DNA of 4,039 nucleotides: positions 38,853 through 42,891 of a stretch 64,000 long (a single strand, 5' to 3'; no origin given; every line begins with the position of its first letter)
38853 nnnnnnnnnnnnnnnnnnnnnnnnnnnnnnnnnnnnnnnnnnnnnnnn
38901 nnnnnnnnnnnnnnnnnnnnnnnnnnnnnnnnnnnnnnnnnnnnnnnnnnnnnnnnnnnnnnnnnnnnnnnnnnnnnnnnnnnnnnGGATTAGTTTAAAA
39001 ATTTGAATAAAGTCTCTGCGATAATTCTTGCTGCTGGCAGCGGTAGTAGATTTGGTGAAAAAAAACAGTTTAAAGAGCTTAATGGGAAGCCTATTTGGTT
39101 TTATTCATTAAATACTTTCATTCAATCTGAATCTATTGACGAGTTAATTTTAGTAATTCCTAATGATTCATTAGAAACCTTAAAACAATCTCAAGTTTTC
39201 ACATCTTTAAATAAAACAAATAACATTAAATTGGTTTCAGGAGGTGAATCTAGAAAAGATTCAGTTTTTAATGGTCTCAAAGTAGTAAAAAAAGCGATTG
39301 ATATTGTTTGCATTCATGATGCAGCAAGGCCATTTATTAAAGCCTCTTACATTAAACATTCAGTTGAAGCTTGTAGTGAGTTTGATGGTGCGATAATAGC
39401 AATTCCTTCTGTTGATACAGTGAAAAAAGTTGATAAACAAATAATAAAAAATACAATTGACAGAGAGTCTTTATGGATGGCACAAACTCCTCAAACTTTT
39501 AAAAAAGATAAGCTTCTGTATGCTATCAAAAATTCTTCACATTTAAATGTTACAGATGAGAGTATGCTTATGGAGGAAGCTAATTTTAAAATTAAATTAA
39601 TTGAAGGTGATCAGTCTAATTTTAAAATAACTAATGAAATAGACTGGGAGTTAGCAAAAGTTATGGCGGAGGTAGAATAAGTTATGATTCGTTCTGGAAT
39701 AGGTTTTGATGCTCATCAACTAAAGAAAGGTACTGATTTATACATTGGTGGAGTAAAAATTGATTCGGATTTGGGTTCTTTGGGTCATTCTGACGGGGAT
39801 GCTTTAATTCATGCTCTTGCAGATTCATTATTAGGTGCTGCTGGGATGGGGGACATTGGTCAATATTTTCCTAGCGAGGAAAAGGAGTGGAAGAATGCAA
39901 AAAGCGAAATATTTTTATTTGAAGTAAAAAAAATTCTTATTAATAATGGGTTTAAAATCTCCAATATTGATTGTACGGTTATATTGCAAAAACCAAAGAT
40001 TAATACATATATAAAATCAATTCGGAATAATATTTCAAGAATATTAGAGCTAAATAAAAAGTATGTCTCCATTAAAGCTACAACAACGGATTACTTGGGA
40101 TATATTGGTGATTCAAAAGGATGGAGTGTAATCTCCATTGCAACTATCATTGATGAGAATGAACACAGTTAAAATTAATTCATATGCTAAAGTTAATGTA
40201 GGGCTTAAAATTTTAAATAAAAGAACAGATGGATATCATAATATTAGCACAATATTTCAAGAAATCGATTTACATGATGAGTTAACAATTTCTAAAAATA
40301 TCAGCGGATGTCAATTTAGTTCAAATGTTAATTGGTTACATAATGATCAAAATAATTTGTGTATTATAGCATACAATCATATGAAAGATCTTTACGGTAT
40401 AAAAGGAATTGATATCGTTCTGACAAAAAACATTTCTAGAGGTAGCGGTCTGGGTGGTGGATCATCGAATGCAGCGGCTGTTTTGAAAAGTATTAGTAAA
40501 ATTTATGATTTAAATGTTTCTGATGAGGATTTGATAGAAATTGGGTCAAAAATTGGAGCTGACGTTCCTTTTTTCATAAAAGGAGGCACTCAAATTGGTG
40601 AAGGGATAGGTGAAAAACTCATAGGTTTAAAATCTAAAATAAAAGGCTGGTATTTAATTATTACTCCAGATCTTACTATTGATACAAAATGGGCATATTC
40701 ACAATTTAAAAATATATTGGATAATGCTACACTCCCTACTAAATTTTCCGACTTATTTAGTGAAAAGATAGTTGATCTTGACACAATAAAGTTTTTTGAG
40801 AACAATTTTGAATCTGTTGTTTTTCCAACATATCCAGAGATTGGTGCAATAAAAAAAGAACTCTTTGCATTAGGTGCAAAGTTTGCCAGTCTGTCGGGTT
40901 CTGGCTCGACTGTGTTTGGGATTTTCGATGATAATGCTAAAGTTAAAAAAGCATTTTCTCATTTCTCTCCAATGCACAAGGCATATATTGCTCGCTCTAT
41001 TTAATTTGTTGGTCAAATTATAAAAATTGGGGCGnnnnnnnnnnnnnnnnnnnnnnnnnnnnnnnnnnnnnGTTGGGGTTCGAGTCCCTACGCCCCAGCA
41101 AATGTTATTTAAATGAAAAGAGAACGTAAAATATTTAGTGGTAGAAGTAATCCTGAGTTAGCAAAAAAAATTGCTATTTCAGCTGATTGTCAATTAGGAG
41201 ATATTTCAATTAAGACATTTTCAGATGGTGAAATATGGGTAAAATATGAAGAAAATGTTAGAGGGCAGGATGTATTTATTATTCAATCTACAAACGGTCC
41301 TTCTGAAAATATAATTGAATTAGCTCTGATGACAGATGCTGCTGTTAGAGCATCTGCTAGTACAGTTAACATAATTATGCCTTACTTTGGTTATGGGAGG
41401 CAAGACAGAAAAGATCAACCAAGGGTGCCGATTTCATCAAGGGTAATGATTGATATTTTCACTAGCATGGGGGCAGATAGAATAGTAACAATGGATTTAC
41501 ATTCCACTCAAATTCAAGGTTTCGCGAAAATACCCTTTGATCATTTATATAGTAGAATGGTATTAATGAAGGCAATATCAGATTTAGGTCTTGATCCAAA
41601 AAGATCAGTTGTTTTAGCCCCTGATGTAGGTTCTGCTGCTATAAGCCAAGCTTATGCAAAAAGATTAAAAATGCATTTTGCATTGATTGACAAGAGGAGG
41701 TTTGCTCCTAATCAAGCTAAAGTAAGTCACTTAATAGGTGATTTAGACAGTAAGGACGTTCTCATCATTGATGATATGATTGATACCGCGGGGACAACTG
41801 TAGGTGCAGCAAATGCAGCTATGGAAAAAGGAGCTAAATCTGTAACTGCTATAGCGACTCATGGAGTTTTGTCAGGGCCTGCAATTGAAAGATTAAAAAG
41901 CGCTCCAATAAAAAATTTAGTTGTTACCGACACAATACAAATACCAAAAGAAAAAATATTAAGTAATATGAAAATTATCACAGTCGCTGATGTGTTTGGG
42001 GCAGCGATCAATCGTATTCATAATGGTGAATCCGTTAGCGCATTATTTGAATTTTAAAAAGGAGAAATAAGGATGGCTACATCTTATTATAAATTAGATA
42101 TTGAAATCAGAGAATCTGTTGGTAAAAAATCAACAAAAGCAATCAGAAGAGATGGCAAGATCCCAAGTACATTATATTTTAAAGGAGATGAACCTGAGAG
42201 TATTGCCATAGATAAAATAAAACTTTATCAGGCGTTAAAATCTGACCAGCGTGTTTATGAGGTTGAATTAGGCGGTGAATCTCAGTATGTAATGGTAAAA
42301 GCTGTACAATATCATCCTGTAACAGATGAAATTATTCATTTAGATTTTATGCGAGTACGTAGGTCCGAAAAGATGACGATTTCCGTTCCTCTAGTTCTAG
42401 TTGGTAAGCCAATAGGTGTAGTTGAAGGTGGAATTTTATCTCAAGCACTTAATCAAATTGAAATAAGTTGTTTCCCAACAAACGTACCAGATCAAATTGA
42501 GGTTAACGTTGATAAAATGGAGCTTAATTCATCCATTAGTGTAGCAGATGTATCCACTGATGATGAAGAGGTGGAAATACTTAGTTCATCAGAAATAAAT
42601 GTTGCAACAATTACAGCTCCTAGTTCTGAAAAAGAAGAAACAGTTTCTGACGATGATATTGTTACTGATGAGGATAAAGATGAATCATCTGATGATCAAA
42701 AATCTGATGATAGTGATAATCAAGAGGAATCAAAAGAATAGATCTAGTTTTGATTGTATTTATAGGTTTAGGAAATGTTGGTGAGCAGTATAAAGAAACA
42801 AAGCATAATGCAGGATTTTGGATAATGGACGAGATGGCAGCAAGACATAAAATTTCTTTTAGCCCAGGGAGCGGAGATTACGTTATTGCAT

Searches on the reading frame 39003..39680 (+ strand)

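Call 59: search_protein_families(library=pfam, proteins=[window:39003-39680:+], max_evalue=0.00001)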
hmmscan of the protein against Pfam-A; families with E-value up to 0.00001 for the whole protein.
window:39003-39680:+ (225 aa): 2 families
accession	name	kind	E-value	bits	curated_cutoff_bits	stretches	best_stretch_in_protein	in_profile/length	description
PF01128.25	IspD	-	7.8e-56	189.7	27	1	4-220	1-217/221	2-C-methyl-D-erythritol 4-phosphate cytidylyltransferase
PF12804.13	NTP_transf_3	-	1.1e-09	39.1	27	1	6-73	1-68/160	MobA-like NTP transferase domain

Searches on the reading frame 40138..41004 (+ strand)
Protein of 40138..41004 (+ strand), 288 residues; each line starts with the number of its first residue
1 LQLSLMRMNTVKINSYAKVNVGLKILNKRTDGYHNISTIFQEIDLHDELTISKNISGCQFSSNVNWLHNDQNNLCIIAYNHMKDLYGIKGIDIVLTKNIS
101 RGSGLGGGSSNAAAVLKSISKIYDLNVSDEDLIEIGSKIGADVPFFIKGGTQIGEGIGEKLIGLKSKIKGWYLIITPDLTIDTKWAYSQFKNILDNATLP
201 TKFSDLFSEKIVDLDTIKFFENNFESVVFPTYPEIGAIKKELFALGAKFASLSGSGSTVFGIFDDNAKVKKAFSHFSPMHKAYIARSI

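Call 59: search_protein_families(library=pfam, proteins=[window:40138-41004:+], max_evalue=0.00001)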
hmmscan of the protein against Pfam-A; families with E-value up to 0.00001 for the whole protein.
window:40138-41004:+ (288 aa): 2 families
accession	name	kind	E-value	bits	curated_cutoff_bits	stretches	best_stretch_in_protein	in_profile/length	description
PF00288.32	GHMP_kinases_N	-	1.6e-17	63.9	22.3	1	73-150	1-87/87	GHMP kinases N terminal domain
PF08544.19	GHMP_kinases_C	-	1.7e-10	41.6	21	1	223-274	21-77/85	GHMP kinases C terminal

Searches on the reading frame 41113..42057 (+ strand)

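Call 56: search_protein_families(library=ncbifam, proteins=[window:41113-42057:+], max_evalue=1e-8)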
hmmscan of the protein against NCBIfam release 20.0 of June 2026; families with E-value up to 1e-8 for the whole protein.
window:41113-42057:+ (314 aa): 11 families
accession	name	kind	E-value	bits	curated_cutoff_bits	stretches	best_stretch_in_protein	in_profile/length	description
NF002320.0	PRK01259.1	subfamily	4.4e-117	391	297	1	3-313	5-315/316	ribose-phosphate diphosphokinase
TIGR01251.1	ribP_PPkin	subfamily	5.7e-104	347.3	113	1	6-313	2-309/309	ribose-phosphate diphosphokinase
NF002844.0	PRK03092.1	equivalog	4.1e-95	318.7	438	1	4-313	11-323/326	ribose-phosphate diphosphokinase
NF002618.0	PRK02269.1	equivalog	1e-93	314.5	460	1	4-313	5-317/321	ribose-phosphate diphosphokinase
NF002758.0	PRK02812.1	equivalog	3.1e-90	302.6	518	1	5-312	22-329/330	ribose-phosphate pyrophosphokinase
NF003428.0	PRK04923.1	equivalog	2.4e-83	279.9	536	1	3-312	5-317/319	ribose-phosphate diphosphokinase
NF002686.0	PRK02458.1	equivalog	4.1e-82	276.2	506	1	4-314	9-318/323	ribose-phosphate diphosphokinase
NF001815.0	PRK00553.1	equivalog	3.8e-70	236.6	484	1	4-313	9-322/332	ribose-phosphate pyrophosphokinase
NF002095.0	PRK00934.1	equivalog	1.8e-64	217.6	296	1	6-288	2-280/287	ribose-phosphate diphosphokinase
NF005537.0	PRK07199.1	subfamily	1.2e-41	142.7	322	1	10-283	8-281/301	ribose-phosphate diphosphokinase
NF005299.0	PRK06827.1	subfamily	2.2e-36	125.4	327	1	30-312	57-368/383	phosphoribosylpyrophosphate synthetase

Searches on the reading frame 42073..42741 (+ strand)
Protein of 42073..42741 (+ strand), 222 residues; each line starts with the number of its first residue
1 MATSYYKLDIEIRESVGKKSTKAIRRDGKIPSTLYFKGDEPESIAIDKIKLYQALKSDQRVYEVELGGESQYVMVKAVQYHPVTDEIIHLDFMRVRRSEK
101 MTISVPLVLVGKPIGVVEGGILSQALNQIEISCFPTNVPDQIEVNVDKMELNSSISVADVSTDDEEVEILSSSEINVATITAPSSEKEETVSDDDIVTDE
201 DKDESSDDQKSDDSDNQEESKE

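Call 59: search_protein_families(library=pfam, proteins=[window:42073-42741:+], max_evalue=0.00001)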
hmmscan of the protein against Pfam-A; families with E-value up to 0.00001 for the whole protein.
window:42073-42741:+ (222 aa): 2 families
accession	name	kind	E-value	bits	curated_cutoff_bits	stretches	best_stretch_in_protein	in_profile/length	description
PF14693.11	Ribosomal_TL5_C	-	4.7e-22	78.6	27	1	100-183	1-83/84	Ribosomal protein TL5, C-terminal domain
PF01386.24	Ribosomal_L25p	-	5.2e-22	78.5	23.6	1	8-92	1-82/82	Ribosomal L25p family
